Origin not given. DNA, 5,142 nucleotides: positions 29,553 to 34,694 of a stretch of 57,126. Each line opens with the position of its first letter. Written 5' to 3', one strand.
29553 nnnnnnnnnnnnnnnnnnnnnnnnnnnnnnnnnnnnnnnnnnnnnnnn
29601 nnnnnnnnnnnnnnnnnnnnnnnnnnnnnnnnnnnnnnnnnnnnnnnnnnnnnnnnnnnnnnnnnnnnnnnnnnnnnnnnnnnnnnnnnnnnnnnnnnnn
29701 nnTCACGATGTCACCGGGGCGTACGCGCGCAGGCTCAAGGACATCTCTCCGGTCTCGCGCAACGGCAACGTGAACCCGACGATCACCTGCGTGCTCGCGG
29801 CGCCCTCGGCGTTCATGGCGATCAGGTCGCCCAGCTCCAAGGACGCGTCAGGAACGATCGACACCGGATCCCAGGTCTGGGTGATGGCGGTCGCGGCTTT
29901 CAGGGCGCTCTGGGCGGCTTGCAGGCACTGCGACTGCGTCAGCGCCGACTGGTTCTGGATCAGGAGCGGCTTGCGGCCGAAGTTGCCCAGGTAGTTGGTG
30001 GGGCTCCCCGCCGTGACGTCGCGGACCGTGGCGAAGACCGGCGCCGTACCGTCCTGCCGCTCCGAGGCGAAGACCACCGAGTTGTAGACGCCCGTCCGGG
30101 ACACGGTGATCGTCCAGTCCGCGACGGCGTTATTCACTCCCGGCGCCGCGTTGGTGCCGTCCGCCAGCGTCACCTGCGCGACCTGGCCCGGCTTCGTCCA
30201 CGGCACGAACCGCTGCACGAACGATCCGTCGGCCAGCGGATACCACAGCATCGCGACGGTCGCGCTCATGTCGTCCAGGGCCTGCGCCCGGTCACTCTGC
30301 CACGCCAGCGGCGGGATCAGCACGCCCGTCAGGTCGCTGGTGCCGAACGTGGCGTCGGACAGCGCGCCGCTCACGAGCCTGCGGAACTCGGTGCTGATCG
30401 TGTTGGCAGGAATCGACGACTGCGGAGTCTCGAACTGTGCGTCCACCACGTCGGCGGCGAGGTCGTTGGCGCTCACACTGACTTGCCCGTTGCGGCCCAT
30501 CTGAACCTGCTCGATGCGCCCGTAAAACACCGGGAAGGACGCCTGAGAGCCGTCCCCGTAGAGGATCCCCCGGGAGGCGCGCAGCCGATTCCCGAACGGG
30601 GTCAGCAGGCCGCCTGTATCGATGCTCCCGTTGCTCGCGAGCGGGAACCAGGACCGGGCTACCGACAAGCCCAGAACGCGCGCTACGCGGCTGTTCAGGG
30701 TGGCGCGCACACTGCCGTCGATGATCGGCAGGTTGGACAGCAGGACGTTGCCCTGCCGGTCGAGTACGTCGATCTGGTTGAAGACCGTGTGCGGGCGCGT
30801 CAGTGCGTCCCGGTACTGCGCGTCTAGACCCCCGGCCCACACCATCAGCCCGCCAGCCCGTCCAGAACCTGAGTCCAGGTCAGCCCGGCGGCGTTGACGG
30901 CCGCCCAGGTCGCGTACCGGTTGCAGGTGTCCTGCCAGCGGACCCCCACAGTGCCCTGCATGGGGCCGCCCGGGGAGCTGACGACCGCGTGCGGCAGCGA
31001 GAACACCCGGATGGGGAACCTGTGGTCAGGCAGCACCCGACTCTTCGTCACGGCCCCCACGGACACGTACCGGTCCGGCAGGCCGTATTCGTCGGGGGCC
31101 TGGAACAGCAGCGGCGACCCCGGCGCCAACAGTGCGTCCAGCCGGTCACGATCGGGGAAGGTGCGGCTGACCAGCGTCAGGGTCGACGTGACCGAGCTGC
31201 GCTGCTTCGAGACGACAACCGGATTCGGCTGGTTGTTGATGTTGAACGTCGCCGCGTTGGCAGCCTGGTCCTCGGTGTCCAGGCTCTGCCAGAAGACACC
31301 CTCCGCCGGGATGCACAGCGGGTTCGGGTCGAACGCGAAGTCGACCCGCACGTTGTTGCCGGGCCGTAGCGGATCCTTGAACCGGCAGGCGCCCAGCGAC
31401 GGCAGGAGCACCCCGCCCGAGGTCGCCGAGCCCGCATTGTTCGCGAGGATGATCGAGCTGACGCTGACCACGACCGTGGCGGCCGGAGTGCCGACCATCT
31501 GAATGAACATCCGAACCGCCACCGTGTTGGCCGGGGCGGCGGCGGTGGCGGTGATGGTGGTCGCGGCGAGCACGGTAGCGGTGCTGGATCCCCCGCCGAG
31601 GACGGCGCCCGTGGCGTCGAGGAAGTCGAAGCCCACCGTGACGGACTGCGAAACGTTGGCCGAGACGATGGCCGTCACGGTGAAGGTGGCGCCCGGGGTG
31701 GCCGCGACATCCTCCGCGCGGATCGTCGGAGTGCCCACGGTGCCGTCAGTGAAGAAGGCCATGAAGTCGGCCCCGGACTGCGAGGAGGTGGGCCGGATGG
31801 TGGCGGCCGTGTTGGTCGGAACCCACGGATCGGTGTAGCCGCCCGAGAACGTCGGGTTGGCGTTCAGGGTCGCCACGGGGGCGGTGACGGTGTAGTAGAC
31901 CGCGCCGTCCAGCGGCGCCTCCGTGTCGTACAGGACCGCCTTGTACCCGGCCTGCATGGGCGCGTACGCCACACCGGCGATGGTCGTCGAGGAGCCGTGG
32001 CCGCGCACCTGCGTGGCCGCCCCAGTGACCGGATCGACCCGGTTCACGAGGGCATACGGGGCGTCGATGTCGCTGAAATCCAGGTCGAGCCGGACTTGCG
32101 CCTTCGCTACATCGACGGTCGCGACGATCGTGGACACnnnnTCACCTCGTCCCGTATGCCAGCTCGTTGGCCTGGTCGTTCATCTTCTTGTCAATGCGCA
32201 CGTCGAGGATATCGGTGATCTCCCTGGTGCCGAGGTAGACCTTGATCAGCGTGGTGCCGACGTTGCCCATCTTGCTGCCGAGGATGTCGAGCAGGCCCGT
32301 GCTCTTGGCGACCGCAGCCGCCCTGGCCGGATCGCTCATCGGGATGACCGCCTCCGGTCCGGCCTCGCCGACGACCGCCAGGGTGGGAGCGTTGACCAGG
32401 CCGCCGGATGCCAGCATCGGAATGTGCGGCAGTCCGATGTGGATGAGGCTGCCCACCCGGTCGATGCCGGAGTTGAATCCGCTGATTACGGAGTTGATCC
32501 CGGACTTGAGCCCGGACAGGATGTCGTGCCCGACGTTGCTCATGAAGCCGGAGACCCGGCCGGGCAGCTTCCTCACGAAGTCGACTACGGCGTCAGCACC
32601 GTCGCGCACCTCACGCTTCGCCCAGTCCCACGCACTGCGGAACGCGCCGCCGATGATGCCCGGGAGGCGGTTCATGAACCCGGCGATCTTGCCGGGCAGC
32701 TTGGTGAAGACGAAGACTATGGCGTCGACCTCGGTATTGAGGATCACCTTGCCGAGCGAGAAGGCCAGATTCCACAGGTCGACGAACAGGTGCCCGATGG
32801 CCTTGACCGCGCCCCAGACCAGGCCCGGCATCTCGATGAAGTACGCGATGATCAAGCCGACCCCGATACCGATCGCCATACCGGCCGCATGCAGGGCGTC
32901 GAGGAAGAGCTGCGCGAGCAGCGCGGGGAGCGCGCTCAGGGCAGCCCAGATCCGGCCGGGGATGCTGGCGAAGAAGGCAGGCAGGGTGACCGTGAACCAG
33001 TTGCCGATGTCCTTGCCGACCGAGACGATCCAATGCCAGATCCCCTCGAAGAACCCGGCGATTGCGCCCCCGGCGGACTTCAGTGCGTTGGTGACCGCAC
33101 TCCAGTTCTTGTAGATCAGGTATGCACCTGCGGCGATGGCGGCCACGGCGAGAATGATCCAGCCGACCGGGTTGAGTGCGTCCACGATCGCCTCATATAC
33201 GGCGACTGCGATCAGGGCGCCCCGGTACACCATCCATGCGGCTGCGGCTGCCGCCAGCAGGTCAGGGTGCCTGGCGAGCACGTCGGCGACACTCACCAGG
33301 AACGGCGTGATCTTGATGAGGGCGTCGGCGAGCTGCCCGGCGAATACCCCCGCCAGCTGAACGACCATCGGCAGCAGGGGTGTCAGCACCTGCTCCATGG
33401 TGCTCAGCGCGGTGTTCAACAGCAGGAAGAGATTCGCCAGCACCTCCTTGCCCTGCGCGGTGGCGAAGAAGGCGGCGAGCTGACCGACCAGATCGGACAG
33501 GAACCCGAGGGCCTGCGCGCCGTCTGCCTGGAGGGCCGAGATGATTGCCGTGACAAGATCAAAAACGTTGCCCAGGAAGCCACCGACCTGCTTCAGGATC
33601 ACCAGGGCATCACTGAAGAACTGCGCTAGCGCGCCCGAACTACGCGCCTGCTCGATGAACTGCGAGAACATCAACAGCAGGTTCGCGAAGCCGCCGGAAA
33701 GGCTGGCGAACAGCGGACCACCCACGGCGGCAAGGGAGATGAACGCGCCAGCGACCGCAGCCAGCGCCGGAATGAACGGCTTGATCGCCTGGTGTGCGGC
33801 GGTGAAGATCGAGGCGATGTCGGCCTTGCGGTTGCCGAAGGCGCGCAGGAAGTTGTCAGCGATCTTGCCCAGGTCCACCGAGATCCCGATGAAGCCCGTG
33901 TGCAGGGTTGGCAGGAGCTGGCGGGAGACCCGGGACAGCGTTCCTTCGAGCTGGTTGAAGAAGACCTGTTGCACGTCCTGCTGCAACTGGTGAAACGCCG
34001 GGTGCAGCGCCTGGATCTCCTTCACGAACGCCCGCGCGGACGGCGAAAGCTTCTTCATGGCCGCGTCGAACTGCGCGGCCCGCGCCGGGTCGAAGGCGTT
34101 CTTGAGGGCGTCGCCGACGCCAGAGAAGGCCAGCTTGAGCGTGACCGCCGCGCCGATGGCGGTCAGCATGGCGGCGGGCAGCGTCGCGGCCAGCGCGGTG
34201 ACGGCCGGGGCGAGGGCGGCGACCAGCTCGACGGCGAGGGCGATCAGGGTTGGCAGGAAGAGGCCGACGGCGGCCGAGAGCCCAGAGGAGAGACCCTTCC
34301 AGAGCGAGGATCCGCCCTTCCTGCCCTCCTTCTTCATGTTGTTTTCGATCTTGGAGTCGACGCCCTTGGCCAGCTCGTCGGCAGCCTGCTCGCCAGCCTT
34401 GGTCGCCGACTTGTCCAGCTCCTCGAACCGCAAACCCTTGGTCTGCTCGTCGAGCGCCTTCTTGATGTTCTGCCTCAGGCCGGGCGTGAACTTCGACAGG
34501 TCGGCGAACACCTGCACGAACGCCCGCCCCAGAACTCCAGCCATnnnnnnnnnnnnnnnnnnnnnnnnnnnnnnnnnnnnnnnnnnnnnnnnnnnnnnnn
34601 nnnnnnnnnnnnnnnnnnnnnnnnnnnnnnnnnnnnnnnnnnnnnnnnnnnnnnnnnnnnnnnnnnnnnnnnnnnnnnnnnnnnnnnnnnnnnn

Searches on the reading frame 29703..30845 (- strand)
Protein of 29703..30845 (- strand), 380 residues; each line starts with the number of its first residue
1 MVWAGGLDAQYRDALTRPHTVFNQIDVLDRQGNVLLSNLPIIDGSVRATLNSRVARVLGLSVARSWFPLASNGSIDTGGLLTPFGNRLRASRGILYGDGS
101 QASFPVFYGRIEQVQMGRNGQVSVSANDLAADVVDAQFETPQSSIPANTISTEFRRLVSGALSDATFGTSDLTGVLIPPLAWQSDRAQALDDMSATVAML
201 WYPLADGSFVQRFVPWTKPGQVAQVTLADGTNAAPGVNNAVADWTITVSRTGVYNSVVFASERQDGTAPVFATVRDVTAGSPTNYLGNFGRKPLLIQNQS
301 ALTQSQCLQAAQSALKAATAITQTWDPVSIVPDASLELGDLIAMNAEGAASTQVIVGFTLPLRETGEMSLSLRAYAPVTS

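Call 9: search_protein_families(library=pfam, proteins=[window:29703-30845:-], max_evalue=0.01)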
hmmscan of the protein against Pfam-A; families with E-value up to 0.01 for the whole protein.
window:29703-30845:- (380 aa): 1 family
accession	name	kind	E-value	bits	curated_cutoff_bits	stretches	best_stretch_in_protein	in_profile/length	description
PF16466.10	DUF5047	-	1.7e-12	48.3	25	1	80-166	32-120/135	Domain of unknown function (DUF5047)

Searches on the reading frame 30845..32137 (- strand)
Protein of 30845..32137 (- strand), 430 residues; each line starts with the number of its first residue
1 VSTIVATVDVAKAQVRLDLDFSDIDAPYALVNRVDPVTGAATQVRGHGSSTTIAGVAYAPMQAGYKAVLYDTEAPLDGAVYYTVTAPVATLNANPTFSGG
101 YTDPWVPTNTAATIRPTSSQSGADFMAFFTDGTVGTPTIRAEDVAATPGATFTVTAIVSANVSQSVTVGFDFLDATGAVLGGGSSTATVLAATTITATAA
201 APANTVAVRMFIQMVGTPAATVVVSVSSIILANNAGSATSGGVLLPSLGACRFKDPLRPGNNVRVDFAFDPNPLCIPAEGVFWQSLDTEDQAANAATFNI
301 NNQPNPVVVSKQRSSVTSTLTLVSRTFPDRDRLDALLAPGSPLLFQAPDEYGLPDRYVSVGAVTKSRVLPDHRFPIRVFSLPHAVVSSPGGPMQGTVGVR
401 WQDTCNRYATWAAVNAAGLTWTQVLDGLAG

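Call 9: search_protein_families(library=pfam, proteins=[window:30845-32137:-], max_evalue=0.01)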
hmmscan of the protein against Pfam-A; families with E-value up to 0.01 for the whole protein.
window:30845-32137:- (430 aa): 0 families

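Call 10: search_protein_families(library=phrogs, proteins=[window:30845-32137:-], max_evalue=0.001)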
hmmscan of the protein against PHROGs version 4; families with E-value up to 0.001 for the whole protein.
window:30845-32137:- (430 aa): 1 family
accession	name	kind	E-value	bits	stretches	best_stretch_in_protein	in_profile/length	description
phrog_16363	-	unknown function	1.3e-32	114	2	290-425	617-753/757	-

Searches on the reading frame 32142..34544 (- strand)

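Call 9: search_protein_families(library=pfam, proteins=[window:32142-34544:-], max_evalue=0.01)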
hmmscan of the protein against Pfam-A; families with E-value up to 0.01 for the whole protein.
window:32142-34544:- (800 aa): 0 families

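Call 10: search_protein_families(library=phrogs, proteins=[window:32142-34544:-], max_evalue=0.001)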
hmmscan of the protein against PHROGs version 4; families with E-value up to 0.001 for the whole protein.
window:32142-34544:- (800 aa): 28 families (the best 25 are shown)
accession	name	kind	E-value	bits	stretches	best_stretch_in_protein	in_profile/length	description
phrog_305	-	tail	2.7e-42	146.5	1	9-689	17-689/1001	tail length tape measure protein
phrog_6090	-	tail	3.8e-41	141.9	1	125-391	421-694/1853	tail length tape measure protein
phrog_4197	-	tail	2.5e-39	135.9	1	156-692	499-1091/1783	tail length tape measure protein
phrog_1535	-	tail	1.4e-33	117.2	1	66-777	472-1130/1152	tail length tape measure protein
phrog_934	-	tail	3.4e-33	115.2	1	26-476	102-558/1988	tail length tape measure protein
phrog_3547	-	tail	6.5e-32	111.3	1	155-504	309-652/1767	tail length tape measure protein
phrog_58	-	tail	3e-27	96.4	1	40-756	247-1016/1544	tail length tape measure protein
phrog_6435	-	tail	6.6e-25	87.8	1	102-359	294-556/2090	tail length tape measure protein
phrog_1272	-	tail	1.8e-20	73.4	2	431-706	608-879/1606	tail length tape measure protein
phrog_2337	-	tail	8e-18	65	1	42-363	124-444/1326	tail length tape measure protein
phrog_971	-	lysis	1.9e-16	61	1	5-700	19-741/1338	endolysin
phrog_3981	-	tail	3.1e-13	50.7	1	371-745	265-513/584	tail length tape measure protein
phrog_991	-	tail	1.2e-12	47.3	1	369-737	586-875/1966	tail length tape measure protein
phrog_4200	-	tail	1.4e-12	47.9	0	413-595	151-348/732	tail length tape measure protein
phrog_5448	-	tail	1.5e-11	43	1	305-692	1527-1901/3103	tail length tape measure protein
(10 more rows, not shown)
